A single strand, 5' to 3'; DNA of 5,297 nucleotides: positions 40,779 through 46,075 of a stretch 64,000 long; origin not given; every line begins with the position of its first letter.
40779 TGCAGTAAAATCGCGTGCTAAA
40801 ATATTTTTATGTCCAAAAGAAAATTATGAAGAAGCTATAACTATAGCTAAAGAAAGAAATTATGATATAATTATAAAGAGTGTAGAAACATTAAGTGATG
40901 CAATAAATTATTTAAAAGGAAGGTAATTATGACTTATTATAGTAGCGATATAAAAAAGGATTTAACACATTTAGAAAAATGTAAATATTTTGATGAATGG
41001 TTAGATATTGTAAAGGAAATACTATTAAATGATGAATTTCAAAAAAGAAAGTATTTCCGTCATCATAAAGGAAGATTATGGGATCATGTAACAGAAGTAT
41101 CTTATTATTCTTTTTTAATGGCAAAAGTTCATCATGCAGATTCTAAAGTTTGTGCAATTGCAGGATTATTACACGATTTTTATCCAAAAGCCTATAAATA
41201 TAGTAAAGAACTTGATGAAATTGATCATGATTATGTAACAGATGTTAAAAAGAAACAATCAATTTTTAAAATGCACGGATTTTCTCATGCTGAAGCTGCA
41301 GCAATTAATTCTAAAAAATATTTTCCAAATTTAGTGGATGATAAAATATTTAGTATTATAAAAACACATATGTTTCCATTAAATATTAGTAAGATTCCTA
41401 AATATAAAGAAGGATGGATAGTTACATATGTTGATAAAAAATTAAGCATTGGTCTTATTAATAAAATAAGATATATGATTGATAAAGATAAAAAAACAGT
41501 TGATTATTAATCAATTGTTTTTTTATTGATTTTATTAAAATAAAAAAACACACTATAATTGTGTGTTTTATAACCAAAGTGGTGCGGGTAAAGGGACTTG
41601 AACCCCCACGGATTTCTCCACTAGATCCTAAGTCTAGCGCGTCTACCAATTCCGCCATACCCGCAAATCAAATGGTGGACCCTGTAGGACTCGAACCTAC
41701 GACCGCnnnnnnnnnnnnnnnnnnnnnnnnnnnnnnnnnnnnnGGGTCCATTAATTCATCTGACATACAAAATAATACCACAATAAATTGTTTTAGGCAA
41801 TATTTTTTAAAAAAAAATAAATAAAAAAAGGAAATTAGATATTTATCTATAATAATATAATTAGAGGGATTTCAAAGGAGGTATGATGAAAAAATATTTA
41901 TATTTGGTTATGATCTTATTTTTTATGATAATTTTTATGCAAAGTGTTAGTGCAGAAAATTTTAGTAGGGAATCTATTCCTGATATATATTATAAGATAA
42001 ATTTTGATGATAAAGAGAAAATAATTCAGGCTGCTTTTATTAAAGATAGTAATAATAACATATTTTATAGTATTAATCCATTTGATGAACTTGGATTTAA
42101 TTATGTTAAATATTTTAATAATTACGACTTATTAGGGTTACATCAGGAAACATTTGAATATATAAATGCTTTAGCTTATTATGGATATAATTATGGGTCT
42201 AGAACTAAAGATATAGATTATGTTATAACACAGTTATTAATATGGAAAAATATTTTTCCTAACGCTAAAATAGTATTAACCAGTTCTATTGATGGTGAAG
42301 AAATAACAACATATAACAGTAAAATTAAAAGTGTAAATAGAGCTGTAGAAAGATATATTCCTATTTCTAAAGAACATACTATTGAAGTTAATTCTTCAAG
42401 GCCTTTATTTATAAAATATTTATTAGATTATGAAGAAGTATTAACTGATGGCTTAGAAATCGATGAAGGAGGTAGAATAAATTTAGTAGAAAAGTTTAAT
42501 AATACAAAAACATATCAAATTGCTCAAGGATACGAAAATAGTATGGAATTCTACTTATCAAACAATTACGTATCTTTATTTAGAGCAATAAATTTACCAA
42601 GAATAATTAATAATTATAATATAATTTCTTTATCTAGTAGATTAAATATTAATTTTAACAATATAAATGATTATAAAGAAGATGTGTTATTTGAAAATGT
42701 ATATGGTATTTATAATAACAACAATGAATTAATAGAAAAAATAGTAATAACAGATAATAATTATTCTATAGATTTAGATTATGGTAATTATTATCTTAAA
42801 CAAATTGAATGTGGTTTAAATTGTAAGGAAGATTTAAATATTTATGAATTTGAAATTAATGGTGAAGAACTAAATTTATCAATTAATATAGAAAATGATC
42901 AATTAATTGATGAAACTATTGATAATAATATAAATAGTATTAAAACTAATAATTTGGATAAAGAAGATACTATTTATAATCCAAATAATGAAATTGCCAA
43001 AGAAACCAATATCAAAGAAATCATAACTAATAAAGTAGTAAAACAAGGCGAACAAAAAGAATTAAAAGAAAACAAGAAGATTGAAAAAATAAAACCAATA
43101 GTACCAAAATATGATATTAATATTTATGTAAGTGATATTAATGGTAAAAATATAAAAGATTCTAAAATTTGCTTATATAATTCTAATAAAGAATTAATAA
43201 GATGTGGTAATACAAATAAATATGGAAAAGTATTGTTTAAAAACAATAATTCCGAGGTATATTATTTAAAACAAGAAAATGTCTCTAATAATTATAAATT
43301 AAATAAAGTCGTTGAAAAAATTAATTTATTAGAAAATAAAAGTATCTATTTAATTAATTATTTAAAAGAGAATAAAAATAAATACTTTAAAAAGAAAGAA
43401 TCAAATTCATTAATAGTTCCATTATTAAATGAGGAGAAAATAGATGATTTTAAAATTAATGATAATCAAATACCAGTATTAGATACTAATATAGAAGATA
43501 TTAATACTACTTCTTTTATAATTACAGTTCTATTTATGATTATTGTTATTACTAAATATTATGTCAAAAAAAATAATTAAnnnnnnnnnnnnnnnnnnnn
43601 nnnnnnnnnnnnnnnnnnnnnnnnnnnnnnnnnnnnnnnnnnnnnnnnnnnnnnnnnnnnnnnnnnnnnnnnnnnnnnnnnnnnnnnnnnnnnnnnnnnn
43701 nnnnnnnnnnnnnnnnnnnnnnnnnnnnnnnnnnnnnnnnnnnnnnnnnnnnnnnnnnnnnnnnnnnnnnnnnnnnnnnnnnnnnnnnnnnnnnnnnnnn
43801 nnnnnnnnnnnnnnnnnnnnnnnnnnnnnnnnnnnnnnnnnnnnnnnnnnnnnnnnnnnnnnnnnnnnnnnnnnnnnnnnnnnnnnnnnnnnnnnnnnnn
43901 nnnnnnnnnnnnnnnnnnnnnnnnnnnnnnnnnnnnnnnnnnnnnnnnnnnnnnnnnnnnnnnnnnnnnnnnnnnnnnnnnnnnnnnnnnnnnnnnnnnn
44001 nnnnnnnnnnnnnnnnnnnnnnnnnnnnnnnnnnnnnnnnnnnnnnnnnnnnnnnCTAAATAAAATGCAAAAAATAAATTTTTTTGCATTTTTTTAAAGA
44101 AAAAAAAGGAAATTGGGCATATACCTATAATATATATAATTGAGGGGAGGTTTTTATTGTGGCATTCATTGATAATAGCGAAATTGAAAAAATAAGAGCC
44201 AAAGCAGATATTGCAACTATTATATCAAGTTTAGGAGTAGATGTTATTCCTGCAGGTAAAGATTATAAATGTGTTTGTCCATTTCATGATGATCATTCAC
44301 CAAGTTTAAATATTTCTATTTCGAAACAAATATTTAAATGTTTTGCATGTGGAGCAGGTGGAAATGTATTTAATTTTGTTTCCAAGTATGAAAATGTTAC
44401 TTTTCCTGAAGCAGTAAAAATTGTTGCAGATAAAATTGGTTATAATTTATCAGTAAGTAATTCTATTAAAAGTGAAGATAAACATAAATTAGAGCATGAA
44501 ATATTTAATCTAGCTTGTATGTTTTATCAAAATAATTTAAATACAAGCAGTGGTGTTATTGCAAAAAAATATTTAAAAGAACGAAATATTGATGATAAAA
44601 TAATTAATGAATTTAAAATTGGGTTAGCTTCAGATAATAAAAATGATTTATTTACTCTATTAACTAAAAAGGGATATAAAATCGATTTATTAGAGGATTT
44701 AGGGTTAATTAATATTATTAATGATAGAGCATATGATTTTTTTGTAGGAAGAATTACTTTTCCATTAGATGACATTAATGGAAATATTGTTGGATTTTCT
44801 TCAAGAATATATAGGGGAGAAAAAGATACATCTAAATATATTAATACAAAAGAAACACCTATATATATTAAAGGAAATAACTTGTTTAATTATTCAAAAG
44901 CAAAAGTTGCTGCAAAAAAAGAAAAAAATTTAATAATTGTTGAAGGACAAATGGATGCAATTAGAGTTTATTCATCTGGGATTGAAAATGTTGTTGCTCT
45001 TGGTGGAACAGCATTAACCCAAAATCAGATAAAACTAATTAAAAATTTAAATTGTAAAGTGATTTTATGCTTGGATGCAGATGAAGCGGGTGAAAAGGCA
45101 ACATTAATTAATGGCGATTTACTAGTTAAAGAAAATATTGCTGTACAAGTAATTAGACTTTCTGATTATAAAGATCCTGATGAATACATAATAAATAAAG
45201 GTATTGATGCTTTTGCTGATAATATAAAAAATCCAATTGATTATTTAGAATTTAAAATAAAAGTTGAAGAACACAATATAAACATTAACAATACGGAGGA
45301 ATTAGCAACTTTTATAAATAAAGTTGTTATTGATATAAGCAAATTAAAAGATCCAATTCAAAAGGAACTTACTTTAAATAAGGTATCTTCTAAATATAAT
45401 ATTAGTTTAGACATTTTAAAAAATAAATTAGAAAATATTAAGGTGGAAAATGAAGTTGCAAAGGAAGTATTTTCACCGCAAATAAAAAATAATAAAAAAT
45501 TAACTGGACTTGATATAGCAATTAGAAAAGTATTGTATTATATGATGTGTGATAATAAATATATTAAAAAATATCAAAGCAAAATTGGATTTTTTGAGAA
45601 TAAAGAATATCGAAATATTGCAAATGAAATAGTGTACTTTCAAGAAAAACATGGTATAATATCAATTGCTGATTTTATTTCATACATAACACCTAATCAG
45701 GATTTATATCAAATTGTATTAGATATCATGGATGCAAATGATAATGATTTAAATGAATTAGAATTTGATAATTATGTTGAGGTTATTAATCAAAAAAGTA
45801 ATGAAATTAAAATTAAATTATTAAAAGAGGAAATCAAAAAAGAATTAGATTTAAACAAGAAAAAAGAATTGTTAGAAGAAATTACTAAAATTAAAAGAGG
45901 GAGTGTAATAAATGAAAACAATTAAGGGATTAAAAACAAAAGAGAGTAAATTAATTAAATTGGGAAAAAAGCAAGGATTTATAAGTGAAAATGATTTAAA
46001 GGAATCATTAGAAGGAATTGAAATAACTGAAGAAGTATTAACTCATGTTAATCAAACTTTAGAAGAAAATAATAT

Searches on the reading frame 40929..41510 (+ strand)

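Call 67: search_protein_families(library=pfam, proteins=[window:40929-41510:+], max_evalue=0.001)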
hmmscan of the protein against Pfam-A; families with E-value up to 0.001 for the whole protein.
window:40929-41510:+ (193 aa): 2 families
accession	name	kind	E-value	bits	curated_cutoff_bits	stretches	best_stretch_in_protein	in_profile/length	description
PF01966.28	HD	-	8.9e-05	23.2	22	1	51-169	2-111/116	HD domain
PF08668.18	HDOD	-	0.00011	22.1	22.9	1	25-125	70-174/196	HDOD domain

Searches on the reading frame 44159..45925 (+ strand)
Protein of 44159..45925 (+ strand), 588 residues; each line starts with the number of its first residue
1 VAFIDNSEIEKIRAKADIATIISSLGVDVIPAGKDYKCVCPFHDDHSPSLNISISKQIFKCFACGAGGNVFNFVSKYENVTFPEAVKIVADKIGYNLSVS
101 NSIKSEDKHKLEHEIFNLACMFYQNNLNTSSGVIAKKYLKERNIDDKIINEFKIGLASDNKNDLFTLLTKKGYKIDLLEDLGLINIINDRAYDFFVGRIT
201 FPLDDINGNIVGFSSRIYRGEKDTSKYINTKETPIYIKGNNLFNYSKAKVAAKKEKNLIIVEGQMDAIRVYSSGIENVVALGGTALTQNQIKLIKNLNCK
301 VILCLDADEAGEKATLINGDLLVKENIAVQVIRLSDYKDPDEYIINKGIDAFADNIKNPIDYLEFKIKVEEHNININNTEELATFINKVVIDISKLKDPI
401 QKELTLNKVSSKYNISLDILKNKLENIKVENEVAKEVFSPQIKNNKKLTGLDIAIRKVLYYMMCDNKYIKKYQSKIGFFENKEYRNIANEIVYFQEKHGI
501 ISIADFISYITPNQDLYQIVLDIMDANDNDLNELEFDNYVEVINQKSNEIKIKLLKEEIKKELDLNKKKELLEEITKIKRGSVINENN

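Call 17: search_protein_families(library=pfam, proteins=[window:44159-45925:+], max_evalue=0.01)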
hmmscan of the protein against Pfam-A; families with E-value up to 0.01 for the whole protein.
window:44159-45925:+ (588 aa): 7 families
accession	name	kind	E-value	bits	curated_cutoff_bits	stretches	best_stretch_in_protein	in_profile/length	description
PF08275.17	DNAG_N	-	1.2e-34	119.5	26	1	122-249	1-128/128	DNA primase catalytic core, N-terminal domain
PF01807.25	Zn_ribbon_DnaG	-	1.4e-27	95.8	24.9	1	6-99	3-95/98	CHC2 zinc finger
PF13155.12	Toprim_2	-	1.4e-21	77.1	22.1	1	259-344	1-88/88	Toprim-like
PF13662.12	Toprim_4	-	3.1e-15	56.6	25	1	258-332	3-84/85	Toprim domain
PF01751.28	Toprim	-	3.2e-11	43.7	23.1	1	258-316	2-74/96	Toprim domain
PF10410.14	DnaB_bind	-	1.5e-07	32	20.6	1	364-418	2-56/56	DnaB-helicase binding domain of primase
PF13362.12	Toprim_3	-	0.00056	20.7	27.2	1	258-349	2-94/95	Toprim domain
